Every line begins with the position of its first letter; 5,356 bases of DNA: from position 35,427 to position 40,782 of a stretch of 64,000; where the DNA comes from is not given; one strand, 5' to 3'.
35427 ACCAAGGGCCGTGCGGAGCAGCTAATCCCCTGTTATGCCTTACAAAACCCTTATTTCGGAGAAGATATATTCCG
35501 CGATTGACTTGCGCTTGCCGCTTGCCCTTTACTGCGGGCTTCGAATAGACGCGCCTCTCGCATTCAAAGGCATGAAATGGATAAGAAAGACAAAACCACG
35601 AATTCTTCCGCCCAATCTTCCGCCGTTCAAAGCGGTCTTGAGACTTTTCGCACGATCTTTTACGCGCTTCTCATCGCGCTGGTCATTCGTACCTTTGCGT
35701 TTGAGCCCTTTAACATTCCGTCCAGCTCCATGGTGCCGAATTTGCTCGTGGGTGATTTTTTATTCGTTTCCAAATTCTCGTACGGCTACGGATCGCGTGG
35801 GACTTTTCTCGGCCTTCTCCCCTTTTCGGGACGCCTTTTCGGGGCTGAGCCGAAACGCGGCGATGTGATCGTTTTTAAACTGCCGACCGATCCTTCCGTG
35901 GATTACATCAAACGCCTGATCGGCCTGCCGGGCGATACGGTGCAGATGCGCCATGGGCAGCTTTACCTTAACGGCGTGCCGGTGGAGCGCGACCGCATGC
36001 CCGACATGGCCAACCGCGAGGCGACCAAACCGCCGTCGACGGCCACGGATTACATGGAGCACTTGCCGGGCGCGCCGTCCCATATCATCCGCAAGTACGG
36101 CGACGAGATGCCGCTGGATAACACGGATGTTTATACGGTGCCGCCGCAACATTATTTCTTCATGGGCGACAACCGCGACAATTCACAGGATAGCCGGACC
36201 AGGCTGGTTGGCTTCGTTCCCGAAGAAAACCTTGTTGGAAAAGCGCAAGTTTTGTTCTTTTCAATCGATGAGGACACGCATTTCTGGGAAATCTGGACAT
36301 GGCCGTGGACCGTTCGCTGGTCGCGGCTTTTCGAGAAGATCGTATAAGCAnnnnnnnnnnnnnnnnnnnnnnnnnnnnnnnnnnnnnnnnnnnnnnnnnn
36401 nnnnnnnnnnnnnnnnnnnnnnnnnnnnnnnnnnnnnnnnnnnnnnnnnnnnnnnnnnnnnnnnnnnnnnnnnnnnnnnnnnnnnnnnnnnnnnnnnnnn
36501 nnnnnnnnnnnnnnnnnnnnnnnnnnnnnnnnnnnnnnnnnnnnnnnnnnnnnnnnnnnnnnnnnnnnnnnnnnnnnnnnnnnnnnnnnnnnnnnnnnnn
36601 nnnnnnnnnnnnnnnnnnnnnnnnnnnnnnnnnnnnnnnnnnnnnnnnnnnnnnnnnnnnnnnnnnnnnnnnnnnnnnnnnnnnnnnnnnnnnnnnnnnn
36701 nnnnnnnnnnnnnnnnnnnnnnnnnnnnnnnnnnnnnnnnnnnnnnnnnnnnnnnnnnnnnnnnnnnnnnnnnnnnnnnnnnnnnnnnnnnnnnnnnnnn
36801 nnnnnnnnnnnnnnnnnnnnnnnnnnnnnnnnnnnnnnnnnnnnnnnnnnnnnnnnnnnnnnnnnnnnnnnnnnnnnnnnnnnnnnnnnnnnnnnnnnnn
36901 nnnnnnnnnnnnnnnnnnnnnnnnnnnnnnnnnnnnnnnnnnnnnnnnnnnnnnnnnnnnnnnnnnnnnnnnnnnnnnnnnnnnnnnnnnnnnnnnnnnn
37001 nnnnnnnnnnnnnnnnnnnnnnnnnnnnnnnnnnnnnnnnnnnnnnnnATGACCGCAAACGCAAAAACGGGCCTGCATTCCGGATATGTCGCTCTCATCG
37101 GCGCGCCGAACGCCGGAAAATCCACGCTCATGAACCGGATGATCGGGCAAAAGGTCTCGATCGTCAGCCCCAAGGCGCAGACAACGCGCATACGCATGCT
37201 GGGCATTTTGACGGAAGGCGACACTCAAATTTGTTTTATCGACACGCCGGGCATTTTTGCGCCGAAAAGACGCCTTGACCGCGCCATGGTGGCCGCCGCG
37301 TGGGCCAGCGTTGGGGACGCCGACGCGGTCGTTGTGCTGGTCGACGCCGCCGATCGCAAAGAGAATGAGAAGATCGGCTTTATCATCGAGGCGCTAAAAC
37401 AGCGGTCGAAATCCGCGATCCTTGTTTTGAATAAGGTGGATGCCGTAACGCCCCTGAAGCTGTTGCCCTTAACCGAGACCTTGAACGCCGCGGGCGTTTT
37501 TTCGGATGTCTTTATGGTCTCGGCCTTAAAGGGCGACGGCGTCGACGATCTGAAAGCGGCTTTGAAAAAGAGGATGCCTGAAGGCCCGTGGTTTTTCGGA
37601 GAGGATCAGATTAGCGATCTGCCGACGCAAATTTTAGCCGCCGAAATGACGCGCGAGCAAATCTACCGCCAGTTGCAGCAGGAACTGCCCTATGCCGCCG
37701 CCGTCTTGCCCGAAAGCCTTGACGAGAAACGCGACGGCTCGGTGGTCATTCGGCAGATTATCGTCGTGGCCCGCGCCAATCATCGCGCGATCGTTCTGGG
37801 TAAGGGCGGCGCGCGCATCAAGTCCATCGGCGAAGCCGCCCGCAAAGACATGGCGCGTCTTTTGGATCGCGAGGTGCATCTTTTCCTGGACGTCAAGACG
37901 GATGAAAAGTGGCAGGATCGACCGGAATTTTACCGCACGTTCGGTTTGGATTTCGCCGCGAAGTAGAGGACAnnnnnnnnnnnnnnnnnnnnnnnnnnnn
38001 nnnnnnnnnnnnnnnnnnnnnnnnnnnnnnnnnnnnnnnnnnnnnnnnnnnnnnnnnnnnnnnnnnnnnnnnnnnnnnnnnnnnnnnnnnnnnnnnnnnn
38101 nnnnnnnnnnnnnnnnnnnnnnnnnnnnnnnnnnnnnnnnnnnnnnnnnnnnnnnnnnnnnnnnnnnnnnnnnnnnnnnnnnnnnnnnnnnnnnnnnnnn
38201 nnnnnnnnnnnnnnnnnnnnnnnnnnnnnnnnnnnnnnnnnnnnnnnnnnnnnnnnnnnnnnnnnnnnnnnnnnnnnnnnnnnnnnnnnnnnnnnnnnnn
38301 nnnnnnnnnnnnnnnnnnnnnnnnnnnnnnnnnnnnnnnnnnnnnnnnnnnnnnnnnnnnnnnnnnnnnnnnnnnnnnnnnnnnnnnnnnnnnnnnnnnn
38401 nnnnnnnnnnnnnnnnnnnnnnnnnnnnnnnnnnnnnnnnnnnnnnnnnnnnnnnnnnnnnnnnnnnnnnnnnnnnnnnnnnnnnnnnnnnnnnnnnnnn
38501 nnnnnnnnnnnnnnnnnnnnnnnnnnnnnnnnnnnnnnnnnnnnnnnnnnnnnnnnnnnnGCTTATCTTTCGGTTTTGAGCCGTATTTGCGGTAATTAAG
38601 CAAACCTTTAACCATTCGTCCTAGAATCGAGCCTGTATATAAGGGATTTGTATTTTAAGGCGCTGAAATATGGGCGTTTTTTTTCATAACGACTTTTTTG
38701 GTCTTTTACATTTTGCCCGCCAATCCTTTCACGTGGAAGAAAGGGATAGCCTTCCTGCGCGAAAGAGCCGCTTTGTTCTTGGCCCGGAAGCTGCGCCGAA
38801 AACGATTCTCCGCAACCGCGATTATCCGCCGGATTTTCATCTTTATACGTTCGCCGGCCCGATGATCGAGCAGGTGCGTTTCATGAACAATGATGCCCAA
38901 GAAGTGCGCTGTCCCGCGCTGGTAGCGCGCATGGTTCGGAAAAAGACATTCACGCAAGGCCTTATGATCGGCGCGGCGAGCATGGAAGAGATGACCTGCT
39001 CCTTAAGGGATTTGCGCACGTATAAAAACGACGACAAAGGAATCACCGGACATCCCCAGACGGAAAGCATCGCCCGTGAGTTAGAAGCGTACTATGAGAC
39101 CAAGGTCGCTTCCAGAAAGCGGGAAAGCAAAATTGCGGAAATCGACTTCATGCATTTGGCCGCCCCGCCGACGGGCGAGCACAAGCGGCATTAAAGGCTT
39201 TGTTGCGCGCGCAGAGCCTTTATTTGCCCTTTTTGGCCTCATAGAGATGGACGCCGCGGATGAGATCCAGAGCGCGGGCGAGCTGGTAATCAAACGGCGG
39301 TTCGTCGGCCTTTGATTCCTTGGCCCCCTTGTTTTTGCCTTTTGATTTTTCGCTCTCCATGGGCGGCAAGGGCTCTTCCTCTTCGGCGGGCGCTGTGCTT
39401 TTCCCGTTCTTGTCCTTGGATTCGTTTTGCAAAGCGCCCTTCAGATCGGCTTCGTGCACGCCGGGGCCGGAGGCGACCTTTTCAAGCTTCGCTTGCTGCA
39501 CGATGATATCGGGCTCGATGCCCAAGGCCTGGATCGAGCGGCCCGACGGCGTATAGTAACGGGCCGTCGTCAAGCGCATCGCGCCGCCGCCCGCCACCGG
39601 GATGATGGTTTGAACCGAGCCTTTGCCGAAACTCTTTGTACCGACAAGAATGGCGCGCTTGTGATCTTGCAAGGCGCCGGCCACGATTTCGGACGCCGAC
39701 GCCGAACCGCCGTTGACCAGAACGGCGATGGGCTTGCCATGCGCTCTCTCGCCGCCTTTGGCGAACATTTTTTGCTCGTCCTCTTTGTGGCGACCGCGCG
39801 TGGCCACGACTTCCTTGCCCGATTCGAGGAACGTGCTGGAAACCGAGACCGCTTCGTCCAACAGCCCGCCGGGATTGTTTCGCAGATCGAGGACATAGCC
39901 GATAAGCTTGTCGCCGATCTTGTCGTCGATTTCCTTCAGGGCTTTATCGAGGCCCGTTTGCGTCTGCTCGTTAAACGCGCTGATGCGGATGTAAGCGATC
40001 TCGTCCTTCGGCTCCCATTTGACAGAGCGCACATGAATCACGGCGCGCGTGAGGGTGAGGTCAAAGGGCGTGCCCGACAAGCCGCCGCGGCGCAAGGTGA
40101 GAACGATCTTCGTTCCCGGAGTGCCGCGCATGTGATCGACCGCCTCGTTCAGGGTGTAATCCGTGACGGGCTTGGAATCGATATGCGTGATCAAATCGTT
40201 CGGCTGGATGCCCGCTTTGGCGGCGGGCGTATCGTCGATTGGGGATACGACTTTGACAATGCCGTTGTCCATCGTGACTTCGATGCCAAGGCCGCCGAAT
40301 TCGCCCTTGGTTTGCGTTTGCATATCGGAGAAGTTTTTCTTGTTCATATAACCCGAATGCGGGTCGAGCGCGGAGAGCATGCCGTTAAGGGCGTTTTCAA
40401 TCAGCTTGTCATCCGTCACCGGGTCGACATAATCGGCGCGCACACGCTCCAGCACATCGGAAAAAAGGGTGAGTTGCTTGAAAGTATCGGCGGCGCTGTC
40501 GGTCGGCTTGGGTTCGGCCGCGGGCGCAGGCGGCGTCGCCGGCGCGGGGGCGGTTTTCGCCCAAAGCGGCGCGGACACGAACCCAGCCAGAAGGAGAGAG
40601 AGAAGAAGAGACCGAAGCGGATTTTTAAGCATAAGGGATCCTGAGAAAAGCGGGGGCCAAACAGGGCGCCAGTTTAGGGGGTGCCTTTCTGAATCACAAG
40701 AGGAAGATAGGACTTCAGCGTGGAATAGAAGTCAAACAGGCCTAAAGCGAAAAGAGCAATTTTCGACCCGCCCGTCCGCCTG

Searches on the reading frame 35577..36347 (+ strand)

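Call 74: search_protein_families(library=pfam, proteins=[window:35577-36347:+], max_evalue=0.00001)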
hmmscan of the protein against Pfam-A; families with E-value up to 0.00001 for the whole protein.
window:35577-36347:+ (256 aa): 1 family
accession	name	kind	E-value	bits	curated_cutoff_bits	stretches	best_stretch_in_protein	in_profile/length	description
PF10502.14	Peptidase_S26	-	1.3e-53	181.8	22.9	1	22-227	3-167/168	Signal peptidase, peptidase S26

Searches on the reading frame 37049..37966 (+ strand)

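Call 74: search_protein_families(library=pfam, proteins=[window:37049-37966:+], max_evalue=0.00001)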
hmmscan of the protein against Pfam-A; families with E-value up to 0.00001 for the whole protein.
window:37049-37966:+ (305 aa): 8 families
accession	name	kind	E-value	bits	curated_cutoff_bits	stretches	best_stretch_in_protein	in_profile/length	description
PF01926.29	MMR_HSR1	-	6e-25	88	21.9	1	14-129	2-113/113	50S ribosome-binding GTPase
PF07650.23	KH_2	-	5.6e-16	58.6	22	1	223-288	9-77/78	KH domain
PF02421.24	FeoB_N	-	1.4e-14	54.4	27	1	14-171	3-155/156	Ferrous iron transport protein B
PF00350.29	Dynamin_N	-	3.6e-11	43.8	27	0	53-130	95-168/168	Dynamin family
PF00009.33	GTP_EFTU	-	1.8e-10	41.2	26.5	1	20-177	12-187/188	Elongation factor Tu GTP binding domain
PF03193.22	RsgA_GTPase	-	2e-10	41.2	30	0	86-175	18-107/174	RsgA GTPase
PF10662.15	PduV-EutP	-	4.4e-10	40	21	1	14-173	4-142/143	Ethanolamine utilisation - propanediol utilisation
PF02492.25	cobW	-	7.3e-06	26.1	20.7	0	56-136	80-159/180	CobW/HypB/UreG, nucleotide-binding domain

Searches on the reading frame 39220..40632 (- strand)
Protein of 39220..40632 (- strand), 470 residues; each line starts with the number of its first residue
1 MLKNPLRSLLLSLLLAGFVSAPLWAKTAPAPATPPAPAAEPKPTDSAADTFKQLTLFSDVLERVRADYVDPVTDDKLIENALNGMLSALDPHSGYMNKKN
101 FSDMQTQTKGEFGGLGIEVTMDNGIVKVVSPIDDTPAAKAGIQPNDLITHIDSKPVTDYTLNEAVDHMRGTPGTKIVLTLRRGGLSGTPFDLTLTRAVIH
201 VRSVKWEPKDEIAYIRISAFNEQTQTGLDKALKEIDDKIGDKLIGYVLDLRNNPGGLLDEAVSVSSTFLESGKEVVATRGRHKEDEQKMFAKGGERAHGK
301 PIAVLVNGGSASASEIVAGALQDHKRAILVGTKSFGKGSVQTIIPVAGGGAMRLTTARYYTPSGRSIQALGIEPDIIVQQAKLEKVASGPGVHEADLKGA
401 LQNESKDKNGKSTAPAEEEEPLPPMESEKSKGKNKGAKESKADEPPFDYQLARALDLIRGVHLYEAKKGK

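Call 16: search_protein_families(library=pfam, proteins=[window:39220-40632:-], max_evalue=0.00001)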
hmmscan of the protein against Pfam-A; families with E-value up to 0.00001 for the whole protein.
window:39220-40632:- (470 aa): 5 families
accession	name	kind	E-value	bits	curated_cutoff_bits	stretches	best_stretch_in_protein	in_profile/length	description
PF03572.23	Peptidase_S41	-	6.9e-56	188.8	24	1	212-378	2-165/165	Peptidase family S41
PF13180.12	PDZ_2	-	1.3e-13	51.5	27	1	113-184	1-71/80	PDZ domain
PF17820.7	PDZ_6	-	1.1e-12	48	27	1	128-182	2-54/54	PDZ domain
PF00595.29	PDZ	-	3.8e-08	34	23.2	1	111-180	8-80/81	PDZ domain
PF22694.1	CtpB_N-like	-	4e-08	34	27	1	46-99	30-84/85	Activating protease CtpB N-terminal domain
